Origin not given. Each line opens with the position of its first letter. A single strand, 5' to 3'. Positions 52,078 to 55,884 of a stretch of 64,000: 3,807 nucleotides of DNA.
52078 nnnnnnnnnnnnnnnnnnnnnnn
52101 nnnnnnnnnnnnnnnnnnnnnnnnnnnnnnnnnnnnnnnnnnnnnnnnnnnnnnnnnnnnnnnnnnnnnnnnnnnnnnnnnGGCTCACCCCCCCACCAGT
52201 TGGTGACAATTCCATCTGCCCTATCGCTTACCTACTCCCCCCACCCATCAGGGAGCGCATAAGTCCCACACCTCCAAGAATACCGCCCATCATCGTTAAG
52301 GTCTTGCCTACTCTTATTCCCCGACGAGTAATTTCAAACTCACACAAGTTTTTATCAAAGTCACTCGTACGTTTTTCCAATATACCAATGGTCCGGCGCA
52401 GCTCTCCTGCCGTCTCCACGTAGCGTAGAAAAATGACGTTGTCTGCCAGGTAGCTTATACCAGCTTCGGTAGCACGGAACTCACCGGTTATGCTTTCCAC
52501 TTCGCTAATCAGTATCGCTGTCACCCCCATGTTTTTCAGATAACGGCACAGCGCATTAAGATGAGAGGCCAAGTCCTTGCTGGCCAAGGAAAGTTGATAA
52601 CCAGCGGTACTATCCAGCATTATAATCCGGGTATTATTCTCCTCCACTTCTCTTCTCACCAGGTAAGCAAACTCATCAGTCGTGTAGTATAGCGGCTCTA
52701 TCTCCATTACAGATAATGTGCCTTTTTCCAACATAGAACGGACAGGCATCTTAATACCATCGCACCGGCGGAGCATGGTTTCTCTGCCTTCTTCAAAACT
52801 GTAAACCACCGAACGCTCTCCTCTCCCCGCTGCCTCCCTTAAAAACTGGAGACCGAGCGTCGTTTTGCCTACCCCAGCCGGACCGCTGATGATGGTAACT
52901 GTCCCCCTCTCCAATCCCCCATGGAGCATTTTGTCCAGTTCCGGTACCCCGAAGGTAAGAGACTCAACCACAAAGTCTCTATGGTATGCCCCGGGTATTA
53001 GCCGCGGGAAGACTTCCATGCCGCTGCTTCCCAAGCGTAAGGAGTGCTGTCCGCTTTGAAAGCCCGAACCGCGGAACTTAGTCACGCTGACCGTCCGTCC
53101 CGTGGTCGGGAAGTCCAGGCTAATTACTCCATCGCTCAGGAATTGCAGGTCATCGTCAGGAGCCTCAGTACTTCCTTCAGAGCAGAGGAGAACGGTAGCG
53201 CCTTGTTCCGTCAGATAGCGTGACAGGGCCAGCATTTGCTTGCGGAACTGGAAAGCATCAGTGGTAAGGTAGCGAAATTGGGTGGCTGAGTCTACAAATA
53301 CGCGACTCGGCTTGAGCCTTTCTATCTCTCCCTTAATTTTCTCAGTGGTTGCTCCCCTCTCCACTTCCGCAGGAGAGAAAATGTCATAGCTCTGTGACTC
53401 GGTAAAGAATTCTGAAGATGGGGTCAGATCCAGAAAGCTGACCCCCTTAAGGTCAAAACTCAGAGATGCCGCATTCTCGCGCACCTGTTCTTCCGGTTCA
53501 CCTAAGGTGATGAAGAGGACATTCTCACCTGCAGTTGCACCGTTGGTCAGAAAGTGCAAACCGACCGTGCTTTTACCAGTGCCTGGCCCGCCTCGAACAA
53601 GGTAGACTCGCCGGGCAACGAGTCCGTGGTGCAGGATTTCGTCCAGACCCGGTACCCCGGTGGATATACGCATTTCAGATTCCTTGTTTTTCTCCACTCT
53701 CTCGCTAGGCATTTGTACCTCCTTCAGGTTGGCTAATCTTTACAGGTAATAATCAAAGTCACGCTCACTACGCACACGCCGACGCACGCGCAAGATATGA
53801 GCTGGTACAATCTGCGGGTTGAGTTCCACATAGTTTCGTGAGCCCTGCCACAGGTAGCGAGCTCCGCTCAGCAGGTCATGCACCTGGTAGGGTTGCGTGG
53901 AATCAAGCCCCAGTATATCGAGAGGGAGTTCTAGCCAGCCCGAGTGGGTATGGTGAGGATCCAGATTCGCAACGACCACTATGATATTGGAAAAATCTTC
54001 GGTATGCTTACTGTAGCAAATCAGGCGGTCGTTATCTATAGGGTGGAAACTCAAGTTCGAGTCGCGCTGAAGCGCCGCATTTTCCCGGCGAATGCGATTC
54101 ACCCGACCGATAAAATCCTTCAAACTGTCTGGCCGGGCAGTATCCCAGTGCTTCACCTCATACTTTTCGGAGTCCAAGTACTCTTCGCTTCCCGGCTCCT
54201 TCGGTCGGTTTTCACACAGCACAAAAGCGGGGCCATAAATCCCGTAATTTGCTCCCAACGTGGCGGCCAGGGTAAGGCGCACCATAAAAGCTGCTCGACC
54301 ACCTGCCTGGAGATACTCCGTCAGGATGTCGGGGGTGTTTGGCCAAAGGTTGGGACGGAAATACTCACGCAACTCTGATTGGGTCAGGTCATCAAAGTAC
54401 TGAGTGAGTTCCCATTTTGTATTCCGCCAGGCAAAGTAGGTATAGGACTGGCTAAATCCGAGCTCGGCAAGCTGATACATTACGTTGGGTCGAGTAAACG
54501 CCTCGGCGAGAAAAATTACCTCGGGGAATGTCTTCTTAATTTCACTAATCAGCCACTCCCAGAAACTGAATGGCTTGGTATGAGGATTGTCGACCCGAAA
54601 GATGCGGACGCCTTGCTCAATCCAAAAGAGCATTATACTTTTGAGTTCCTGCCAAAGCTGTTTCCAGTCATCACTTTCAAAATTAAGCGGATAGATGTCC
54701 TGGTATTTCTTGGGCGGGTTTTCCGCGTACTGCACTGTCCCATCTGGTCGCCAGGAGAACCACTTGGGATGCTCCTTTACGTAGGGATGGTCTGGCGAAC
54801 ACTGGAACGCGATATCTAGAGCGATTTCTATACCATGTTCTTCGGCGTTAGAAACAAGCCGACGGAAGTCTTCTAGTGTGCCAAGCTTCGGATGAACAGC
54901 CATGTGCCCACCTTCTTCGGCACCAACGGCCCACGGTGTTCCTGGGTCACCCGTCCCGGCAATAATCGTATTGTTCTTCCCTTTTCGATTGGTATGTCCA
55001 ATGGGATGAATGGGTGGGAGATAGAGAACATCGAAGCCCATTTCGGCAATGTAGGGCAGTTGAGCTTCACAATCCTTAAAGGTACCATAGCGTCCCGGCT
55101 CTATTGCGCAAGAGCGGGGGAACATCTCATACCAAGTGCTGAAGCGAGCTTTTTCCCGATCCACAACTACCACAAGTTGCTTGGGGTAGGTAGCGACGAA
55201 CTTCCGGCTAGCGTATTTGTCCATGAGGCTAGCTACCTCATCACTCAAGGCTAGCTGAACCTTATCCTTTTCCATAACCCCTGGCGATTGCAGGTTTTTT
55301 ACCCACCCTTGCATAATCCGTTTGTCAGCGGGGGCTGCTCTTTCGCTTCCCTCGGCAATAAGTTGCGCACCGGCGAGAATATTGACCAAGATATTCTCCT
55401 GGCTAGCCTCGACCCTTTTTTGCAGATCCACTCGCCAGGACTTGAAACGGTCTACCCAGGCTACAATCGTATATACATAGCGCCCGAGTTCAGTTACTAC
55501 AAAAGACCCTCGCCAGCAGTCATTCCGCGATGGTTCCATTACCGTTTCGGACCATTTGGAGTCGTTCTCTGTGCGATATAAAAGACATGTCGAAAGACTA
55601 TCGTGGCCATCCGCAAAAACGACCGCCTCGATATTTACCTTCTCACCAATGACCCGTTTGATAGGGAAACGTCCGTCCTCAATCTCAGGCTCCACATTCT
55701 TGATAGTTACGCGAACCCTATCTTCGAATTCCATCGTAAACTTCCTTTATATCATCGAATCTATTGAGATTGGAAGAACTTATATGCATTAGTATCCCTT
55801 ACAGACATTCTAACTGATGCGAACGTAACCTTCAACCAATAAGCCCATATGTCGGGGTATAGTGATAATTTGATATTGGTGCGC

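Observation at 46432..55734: GlgE alpha-glucan operon interrupted by a KaiC-like ATPase and a receiver-like protein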

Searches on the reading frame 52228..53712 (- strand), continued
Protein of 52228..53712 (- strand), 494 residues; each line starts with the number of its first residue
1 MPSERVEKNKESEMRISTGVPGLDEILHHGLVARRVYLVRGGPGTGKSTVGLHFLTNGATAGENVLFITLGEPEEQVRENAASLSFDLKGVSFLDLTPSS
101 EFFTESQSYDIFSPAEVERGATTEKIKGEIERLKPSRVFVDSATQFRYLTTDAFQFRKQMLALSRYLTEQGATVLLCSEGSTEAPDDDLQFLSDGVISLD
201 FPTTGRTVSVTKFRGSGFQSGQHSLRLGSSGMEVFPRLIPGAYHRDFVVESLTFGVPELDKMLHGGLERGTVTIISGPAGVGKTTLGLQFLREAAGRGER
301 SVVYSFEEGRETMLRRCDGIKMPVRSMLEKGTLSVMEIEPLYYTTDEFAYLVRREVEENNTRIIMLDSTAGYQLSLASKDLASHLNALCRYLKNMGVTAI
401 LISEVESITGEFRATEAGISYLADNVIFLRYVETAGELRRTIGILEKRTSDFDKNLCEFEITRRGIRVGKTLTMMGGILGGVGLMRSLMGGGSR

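Call 31: find_related_loci(query=window:52228-53712:-, collection=metagenome_contigs, flank=10000)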
Query window:52228-53712:- (494 aa) in metagenome_contigs; peptide patterns used: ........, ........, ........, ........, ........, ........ (x = any residue, [..] = any of these).
201 stretches matched a pattern; 48 encode a relative of the query (tblastn E <= 1e-3); 48 distinct loci.
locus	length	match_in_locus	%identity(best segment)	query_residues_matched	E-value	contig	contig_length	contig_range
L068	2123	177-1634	88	9-494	0e+0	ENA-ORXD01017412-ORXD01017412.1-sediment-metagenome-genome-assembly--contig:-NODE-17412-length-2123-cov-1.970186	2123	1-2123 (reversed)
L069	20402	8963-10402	70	1-481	0e+0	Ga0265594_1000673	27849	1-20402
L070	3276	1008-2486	71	1-494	0e+0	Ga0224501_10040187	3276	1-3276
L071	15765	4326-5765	69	1-481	0e+0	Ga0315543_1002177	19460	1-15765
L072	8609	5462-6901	69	1-481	0e+0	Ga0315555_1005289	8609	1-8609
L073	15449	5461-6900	69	1-481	0e+0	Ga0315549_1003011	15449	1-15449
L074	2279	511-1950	69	1-481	0e+0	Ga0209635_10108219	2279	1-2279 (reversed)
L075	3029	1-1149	90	16-494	0e+0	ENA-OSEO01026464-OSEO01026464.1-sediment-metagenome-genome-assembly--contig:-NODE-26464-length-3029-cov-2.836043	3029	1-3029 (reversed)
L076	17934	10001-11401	64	15-481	0e+0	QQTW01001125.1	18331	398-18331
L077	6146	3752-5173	65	9-482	0e+0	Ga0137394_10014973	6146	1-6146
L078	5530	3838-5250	65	11-481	0e+0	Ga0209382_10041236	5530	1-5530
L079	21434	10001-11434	64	8-482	0e+0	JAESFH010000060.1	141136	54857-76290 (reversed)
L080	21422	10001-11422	65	9-482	0e+0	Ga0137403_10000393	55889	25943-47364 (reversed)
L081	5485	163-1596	65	4-481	0e+0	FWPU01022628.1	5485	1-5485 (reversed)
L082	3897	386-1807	63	8-481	0e+0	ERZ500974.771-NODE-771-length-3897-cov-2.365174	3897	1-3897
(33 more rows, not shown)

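Call 38: search_solved_structures(query=window:52228-53712:-, show_alignments=2, max_evalue=1e-10)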
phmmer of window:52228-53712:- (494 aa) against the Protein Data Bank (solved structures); distinct sequences matched with E-value up to 1e-10: 47.
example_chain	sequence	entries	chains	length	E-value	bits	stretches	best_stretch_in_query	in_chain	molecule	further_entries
8zn5_B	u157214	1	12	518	7.7e-56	193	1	15-481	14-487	KaiC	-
8zn6_F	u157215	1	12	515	7.4e-49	170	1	7-472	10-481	KaiC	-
8zn7_D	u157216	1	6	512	7.8e-48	166.6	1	14-482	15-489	KaiC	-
8jon_A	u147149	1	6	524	1.4e-45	159.2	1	14-473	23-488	Circadian clock oscillator protein KaiC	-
4o0m_A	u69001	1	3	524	3.4e-45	157.9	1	7-482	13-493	Circadian clock protein kinase KaiC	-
7dy1_A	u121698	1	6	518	3.4e-45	157.9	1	7-482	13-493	Circadian clock protein kinase KaiC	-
5jwq_A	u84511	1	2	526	1.4e-44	155.9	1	7-482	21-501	Circadian clock protein kinase KaiC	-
8db3_A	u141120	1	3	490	1.2e-43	152.8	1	17-481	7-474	Circadian clock protein KaiC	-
8dba_A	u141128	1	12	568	1.9e-43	152.2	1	17-481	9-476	Circadian clock protein KaiC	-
7dyk_A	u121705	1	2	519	2.3e-43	151.9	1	13-470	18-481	Circadian clock protein kinase KaiC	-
3jzm_A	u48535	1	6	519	3.1e-43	151.4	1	13-470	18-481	Circadian clock protein kinase kaiC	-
7dyi_A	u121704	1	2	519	3.2e-43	151.4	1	13-470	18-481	Circadian clock protein kinase KaiC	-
1u9i_A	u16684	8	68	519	3.3e-43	151.4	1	13-470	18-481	KaiC | Circadian clock protein kinase kaiC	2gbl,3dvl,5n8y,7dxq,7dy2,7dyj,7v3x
1tf7_A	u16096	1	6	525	3.4e-43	151.3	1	13-470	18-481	KaiC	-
8wve_A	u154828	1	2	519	6.1e-43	150.5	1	13-470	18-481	Circadian clock oscillator protein KaiC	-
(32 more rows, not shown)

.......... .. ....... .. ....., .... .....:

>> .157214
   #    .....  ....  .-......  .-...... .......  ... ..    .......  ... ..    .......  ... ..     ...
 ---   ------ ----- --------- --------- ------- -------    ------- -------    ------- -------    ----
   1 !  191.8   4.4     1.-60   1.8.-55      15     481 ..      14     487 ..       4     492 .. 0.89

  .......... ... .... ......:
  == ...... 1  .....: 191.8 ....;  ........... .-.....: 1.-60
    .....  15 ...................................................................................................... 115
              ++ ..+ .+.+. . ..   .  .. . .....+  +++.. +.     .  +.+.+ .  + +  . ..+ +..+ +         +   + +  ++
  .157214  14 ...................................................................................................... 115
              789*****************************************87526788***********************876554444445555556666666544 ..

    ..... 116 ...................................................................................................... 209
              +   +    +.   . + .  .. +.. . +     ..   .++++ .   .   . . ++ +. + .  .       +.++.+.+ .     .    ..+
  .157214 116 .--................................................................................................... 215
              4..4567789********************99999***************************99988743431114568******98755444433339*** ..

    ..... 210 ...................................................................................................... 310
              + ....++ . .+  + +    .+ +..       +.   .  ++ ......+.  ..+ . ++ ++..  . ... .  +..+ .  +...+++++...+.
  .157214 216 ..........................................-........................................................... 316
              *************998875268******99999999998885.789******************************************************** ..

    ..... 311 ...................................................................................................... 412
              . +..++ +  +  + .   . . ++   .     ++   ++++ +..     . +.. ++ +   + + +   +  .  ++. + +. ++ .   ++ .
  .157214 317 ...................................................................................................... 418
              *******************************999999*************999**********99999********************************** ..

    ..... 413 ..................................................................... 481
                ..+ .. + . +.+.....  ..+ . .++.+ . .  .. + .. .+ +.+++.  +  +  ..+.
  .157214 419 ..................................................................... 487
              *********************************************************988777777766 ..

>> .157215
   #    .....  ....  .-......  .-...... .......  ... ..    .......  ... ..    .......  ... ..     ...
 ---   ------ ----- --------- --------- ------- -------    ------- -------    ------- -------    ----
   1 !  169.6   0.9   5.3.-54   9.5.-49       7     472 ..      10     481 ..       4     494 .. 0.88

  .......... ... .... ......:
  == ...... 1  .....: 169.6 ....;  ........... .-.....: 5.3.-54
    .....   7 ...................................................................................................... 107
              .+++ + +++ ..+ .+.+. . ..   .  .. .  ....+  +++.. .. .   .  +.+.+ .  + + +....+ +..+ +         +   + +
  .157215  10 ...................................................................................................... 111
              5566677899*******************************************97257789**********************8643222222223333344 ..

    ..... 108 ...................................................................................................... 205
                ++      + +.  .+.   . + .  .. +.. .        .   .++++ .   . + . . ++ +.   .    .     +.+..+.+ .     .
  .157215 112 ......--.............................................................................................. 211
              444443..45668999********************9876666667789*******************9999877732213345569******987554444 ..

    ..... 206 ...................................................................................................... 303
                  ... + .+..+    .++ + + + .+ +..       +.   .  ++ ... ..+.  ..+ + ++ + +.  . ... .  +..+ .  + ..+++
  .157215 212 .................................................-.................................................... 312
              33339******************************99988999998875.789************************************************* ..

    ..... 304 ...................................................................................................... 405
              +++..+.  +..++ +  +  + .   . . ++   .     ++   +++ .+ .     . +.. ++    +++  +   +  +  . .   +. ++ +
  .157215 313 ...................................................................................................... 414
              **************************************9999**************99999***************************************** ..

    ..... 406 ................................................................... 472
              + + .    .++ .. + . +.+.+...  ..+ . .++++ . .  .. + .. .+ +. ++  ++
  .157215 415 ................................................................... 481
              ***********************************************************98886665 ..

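Call 55: search_protein_families(library=pfam, proteins=[L069:7365-8819:+, L069:6288-7256:+, L069:5247-6239:+, L069:4350-5204:+, L069:2617-4347:+, L008:6179-7615:+, L008:5153-6145:+, L008:4139-5107:+, L008:2913-4097:+])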
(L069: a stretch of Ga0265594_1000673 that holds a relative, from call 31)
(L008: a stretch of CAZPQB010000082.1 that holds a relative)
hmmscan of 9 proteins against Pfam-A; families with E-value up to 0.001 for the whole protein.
L069:7365-8819:+ (484 aa): 2 families
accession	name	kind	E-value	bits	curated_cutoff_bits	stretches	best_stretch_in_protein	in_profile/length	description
PF00224.27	PK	-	4.8e-113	378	30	1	15-335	2-328/328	Pyruvate kinase, barrel domain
PF02887.21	PK_C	-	3.2e-40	137.2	28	1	369-480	2-113/114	Pyruvate kinase, alpha/beta domain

L069:6288-7256:+ (322 aa): 1 family
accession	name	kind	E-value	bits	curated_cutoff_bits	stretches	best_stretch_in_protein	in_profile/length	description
PF00365.25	PFK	-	3.2e-110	368.3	30.9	1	3-278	1-277/277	Phosphofructokinase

L069:5247-6239:+ (330 aa): 2 families
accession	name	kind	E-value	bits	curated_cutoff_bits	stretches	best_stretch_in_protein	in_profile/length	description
PF00480.26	ROK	-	1.8e-80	271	22.9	1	10-322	2-293/294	ROK family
PF01869.26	BcrAD_BadFG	-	4.3e-08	33.4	31.5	1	10-82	1-75/271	BadF/BadG/BcrA/BcrD ATPase family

L069:4350-5204:+ (284 aa): 2 families
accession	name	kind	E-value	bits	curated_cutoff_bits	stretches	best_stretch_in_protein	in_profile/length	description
PF12367.13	PFO_beta_C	-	5.8e-28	97.2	24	1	198-263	1-66/66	Pyruvate ferredoxin oxidoreductase beta subunit C terminal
PF02775.26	TPP_enzyme_C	-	9.6e-25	87.6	21.9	1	55-194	19-151/151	Thiamine pyrophosphate enzyme, C-terminal TPP binding domain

L069:2617-4347:+ (576 aa): 5 families
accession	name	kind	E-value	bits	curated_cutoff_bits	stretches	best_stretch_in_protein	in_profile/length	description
PF01855.24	POR_N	-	3.4e-58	197.6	27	1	209-446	2-227/231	Pyruvate flavodoxin/ferredoxin oxidoreductase, thiamine diP-bdg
PF01558.24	POR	-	5.6e-36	124.7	27.4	1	13-174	1-173/173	Pyruvate ferredoxin/flavodoxin oxidoreductase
PF17147.9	PFOR_II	-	6.4e-10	39.7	27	1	473-545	1-77/102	Pyruvate:ferredoxin oxidoreductase core domain II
PF02776.23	TPP_enzyme_N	-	6.4e-07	29.6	26.8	1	214-309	15-107/119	Thiamine pyrophosphate enzyme, N-terminal TPP binding domain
PF02780.25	Transketolase_C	-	6e-06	26.6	25.9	1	472-535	9-72/124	Transketolase, C-terminal domain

L008:6179-7615:+ (478 aa): 3 families
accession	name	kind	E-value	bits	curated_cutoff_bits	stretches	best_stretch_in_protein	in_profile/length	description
PF00224.27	PK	-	4.5e-115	384.7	30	1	9-329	2-328/328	Pyruvate kinase, barrel domain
PF02887.21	PK_C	-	3.9e-41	140.2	28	1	363-474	2-113/114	Pyruvate kinase, alpha/beta domain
PF03328.21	HpcH_HpaI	-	0.00031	20.6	25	1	180-261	75-164/221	HpcH/HpaI aldolase/citrate lyase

L008:5153-6145:+ (330 aa): 2 families
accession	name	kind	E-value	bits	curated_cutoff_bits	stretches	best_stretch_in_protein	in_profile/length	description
PF01791.15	DeoC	-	3.2e-36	125.5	23.8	1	23-271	3-228/229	DeoC/LacD family aldolase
PF09863.15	DUF2090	-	0.00095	18.8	27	0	20-272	36-276/310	Uncharacterized protein conserved in bacteria (DUF2090)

L008:4139-5107:+ (322 aa): 1 family
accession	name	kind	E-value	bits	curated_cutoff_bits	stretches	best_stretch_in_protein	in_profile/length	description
PF00365.25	PFK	-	1.7e-110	369.2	30.9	1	3-278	1-277/277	Phosphofructokinase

L008:2913-4097:+ (394 aa): 1 family
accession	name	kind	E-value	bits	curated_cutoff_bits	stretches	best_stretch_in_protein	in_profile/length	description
PF00162.24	PGK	-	1.7e-159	531.3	27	1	6-383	1-379/379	Phosphoglycerate kinase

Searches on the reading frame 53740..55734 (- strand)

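Call 3: search_protein_families(library=pfam, proteins=[window:53740-55734:-])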
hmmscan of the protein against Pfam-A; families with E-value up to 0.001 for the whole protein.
window:53740-55734:- (664 aa): 3 families
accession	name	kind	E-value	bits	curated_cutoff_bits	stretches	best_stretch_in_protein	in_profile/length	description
PF11896.14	GlgE_dom_N_S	-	2.6e-53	181.4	25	1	8-193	2-179/179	Alpha-1,4-glucan:maltose-1-phosphate maltosyltransferase, domain N/S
PF21702.3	GLGE_C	-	2.6e-33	114.5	27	1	563-650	1-87/87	GLGE, C-terminal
PF00128.31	Alpha-amylase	-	9e-11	42.1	22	1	215-361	14-138/446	Alpha amylase, catalytic domain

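Call 4: search_protein_families(library=ncbifam, proteins=[window:53740-55734:-])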
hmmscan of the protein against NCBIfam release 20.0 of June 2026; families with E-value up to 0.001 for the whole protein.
window:53740-55734:- (664 aa): 10 families
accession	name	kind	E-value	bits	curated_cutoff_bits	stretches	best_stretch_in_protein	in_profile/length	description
TIGR02456.1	treS_nterm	equivalog_domain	3.8e-12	45.5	678.35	1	277-325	65-114/539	maltose alpha-D-glucosyltransferase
NF041090.1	Cyc-maltodext_AglB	equivalog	1e-11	44.3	540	1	277-418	101-242/470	cyclomaltodextrinase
NF041321.1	Alpha-amyl_MalA_Halo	equivalog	1.2e-10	40.5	875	1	280-413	322-456/666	alpha-amylase MalA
TIGR02403.1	trehalose_treC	equivalog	2.7e-10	39.6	799.05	1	278-321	65-109/544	alpha,alpha-phosphotrehalase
NF051899.1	BetGalacBglAAgro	equivalog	8.1e-08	31.1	900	0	277-321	65-110/537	beta-galactosidase BglA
NF008051.0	PRK10785.1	equivalog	1.7e-06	26.5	568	0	278-366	216-296/607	maltodextrin glucosidase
NF008183.0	PRK10933.1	subfamily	3.1e-06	26.1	535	1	277-322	70-116/551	alpha,alpha-phosphotrehalase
TIGR02401.1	trehalose_TreY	equivalog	6.9e-06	24.6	498.65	0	277-325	54-99/838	malto-oligosyltrehalose synthase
NF008967.0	PRK12313.1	equivalog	5.5e-05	21.7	577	0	275-374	207-300/633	1,4-alpha-glucan branching protein GlgB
TIGR02402.1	trehalose_TreZ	equivalog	0.00084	17.7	538.8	0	217-326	109-200/545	malto-oligosyltrehalose trehalohydrolase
